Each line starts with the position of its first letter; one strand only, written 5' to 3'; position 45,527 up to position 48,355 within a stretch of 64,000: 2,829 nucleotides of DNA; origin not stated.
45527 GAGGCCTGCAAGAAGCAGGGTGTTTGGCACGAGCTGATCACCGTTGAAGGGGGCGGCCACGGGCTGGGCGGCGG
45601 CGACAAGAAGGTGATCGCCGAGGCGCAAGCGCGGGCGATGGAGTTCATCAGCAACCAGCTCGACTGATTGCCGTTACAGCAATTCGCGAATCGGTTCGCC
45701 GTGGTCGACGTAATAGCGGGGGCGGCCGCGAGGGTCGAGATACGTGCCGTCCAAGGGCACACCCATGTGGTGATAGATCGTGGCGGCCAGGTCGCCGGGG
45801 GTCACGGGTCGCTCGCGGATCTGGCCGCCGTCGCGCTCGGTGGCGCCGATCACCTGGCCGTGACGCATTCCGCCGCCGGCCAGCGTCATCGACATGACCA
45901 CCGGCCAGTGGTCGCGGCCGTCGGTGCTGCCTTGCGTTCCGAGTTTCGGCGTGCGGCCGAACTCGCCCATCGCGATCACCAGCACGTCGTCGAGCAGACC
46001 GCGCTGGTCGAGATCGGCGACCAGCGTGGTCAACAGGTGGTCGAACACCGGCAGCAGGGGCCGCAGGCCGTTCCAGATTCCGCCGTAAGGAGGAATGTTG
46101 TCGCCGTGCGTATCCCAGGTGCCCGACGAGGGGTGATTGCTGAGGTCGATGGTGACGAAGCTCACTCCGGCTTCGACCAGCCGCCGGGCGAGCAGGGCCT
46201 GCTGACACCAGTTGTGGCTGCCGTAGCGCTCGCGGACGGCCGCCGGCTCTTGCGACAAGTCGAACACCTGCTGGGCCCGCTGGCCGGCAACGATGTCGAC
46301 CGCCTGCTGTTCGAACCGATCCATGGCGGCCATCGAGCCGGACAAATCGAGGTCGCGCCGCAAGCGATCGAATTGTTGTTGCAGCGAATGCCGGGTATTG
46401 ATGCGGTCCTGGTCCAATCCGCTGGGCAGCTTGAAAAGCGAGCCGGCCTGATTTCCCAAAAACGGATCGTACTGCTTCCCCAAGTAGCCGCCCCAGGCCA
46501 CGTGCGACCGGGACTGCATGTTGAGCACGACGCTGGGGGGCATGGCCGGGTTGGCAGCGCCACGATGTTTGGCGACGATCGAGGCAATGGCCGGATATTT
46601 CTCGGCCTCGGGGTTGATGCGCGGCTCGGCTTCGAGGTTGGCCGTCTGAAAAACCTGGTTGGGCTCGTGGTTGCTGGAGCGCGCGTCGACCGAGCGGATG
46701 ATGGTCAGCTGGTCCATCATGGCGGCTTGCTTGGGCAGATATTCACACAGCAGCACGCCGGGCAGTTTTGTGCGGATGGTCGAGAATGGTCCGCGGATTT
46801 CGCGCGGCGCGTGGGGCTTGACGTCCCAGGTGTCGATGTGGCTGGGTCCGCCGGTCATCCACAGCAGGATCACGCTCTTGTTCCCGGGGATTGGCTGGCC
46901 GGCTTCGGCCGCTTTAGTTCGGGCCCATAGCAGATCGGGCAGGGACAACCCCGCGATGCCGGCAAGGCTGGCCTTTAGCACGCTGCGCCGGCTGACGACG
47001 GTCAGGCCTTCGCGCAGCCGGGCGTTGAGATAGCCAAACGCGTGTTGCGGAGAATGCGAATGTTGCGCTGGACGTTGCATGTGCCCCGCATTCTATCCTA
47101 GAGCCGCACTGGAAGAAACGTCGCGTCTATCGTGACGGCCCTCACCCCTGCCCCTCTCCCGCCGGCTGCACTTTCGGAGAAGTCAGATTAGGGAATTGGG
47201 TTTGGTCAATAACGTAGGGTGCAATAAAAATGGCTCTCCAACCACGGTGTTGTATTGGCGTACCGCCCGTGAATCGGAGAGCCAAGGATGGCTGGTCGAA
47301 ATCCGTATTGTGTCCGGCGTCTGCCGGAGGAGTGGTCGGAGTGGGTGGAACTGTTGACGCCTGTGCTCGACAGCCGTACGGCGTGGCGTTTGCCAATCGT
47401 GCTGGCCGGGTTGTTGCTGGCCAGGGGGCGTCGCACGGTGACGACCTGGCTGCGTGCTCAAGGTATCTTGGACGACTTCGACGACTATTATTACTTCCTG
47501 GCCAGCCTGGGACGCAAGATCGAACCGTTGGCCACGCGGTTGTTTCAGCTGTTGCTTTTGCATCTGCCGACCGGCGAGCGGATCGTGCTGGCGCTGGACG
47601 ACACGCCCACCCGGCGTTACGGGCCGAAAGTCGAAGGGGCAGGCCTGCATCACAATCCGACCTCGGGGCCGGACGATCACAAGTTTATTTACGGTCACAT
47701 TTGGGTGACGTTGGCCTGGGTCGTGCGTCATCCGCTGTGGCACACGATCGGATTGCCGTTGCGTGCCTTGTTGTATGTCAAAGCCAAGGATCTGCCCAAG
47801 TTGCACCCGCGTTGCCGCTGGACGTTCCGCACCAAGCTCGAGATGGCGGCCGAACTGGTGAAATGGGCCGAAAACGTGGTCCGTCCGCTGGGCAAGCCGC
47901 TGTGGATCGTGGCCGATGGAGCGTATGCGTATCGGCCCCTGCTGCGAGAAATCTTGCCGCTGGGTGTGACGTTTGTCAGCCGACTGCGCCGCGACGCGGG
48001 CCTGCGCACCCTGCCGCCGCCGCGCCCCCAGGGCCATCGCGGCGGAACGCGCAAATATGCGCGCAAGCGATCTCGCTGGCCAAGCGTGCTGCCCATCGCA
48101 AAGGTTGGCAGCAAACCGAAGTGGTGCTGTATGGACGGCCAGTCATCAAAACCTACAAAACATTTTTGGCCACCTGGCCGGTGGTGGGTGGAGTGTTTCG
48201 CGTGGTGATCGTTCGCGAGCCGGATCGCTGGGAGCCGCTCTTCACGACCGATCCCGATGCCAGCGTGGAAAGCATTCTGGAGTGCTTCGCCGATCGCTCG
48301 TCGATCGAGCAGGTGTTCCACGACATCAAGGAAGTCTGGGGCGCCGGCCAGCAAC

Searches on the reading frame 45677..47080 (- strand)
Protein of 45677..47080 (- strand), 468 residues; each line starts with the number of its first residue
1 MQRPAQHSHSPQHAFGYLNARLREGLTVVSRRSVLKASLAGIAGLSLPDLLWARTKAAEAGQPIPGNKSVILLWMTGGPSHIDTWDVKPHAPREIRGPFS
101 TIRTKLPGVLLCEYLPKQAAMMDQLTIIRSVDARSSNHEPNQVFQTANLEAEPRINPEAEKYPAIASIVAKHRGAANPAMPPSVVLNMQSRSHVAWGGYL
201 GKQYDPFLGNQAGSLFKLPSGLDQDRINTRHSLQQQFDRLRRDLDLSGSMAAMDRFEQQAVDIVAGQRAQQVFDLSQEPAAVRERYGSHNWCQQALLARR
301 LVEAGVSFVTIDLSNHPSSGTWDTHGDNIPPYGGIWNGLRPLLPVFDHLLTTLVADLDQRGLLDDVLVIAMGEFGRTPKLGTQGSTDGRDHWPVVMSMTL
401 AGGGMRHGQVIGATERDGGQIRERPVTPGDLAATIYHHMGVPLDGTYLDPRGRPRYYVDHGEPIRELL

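Call 93: search_protein_families(library=pfam, proteins=[window:45677-47080:-], max_evalue=0.001)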
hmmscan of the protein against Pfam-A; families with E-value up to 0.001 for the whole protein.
window:45677-47080:- (468 aa): 1 family
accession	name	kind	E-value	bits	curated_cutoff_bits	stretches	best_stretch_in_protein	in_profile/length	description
PF07394.17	DUF1501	-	9.9e-89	298.6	27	1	68-468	2-390/390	Protein of unknown function (DUF1501)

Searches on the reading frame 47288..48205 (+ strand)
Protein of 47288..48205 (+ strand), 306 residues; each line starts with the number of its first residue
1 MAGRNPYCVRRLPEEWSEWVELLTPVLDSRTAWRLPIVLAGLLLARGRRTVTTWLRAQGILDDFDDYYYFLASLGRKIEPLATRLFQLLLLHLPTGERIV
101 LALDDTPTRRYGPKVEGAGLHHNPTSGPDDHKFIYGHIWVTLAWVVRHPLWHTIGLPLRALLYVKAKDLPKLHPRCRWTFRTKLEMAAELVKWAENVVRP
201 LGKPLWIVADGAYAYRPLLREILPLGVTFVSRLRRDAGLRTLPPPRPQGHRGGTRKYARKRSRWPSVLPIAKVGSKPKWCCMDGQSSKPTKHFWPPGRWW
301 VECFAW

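Call 93: search_protein_families(library=pfam, proteins=[window:47288-48205:+], max_evalue=0.001)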
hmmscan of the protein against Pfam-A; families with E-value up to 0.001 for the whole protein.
window:47288-48205:+ (306 aa): 2 families
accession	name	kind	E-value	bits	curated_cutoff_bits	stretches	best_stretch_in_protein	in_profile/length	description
PF13546.12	DDE_5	-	2.6e-23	83.4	27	1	26-266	5-246/272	DDE superfamily endonuclease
PF01609.27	DDE_Tnp_1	-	4.1e-05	23.9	23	1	197-261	68-132/200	Transposase DDE domain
